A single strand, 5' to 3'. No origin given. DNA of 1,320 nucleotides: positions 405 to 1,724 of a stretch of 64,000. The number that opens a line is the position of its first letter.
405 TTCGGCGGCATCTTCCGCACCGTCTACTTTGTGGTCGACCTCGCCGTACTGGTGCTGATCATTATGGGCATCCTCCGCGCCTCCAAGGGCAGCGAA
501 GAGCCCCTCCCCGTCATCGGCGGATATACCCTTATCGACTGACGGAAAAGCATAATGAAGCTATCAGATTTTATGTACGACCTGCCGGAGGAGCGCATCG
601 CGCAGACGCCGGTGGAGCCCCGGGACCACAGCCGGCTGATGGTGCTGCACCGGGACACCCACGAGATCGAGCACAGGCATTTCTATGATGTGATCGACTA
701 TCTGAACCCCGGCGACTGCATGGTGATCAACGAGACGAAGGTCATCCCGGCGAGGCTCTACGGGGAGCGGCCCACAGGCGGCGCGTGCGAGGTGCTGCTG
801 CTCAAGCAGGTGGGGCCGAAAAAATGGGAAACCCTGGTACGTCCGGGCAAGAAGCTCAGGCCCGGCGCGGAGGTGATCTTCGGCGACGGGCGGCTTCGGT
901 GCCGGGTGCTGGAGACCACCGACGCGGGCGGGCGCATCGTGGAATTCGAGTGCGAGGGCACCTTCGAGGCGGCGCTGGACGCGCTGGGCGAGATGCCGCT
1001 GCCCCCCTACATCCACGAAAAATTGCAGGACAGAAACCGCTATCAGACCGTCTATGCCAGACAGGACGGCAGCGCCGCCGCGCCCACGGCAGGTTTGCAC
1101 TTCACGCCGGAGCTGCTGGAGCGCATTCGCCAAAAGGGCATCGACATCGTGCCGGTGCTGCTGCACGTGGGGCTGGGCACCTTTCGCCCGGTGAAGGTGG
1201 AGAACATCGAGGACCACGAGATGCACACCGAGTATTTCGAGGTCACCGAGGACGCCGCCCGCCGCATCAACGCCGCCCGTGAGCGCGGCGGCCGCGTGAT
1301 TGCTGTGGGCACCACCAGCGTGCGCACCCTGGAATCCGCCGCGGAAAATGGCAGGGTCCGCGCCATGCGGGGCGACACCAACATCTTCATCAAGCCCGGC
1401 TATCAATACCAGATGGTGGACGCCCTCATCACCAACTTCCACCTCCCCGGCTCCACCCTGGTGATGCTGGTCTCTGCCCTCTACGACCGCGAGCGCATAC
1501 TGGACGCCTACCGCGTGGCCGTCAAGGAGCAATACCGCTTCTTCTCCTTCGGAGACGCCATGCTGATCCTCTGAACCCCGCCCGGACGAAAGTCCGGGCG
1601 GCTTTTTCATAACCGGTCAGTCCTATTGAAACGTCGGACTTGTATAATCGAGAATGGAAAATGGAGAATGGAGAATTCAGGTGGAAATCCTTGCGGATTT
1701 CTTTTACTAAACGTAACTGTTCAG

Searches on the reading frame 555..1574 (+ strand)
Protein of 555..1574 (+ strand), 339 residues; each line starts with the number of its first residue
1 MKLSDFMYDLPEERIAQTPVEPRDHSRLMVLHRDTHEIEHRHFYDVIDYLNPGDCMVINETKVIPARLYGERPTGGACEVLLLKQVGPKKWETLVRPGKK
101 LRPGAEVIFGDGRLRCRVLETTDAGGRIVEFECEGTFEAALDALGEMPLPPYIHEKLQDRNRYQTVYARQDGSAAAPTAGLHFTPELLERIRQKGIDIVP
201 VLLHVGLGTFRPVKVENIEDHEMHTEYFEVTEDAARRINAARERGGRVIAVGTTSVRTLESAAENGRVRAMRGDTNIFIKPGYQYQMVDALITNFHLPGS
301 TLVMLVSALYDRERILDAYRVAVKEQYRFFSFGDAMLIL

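Call 61: search_protein_families(library=ncbifam, proteins=[window:555-1574:+], max_evalue=0.00001)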
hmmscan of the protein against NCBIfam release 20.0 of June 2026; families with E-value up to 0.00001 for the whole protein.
window:555-1574:+ (339 aa): 3 families
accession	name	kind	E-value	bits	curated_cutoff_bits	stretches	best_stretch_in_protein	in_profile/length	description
NF001140.0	PRK00147.1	equivalog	3.1e-149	496.6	324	1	1-339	1-343/346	tRNA preQ1(34) S-adenosylmethionine ribosyltransferase-isomerase QueA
TIGR00113.1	queA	equivalog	7.4e-135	449.3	267.45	1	1-339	2-345/345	tRNA preQ1(34) S-adenosylmethionine ribosyltransferase-isomerase QueA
NF002398.0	PRK01424.1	equivalog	9.3e-93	311.3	588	2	156-338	180-362/366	tRNA preQ1(34) S-adenosylmethionine ribosyltransferase-isomerase QueA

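Call 62: find_homologous_proteins(query=window:555-1574:+, max_evalue=1e-100)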
Query window:555-1574:+ (339 aa): 7988 proteins with E <= 1e-100 among 8000 candidates; the best 120 are listed.
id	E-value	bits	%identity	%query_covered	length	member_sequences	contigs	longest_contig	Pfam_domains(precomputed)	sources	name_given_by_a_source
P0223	1.9e-227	771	100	100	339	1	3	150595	PF02547.21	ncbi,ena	-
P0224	9.4e-227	769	100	100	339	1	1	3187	PF02547.21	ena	-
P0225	3.2e-223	758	100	98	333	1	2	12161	PF02547.21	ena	-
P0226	1.6e-222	755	100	98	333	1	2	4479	PF02547.21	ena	-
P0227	2.2e-222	755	99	98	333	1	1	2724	PF02547.21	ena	-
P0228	4.8e-222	754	99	98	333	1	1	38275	PF02547.21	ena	-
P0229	2.6e-221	751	99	98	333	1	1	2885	PF02547.21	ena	-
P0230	7.2e-220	747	98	98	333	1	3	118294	PF02547.21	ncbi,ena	-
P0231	8.1e-220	746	98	98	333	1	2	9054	PF02547.21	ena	-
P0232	1.9e-219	745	98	98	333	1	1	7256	PF02547.21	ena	-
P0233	2.4e-219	745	98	98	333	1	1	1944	PF02547.21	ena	-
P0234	6.5e-219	743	98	98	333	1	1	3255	PF02547.21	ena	-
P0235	1.4e-218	742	98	98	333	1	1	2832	PF02547.21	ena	-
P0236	2.5e-218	741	97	98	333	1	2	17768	PF02547.21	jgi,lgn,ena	-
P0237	6.2e-218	740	97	98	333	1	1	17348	PF02547.21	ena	-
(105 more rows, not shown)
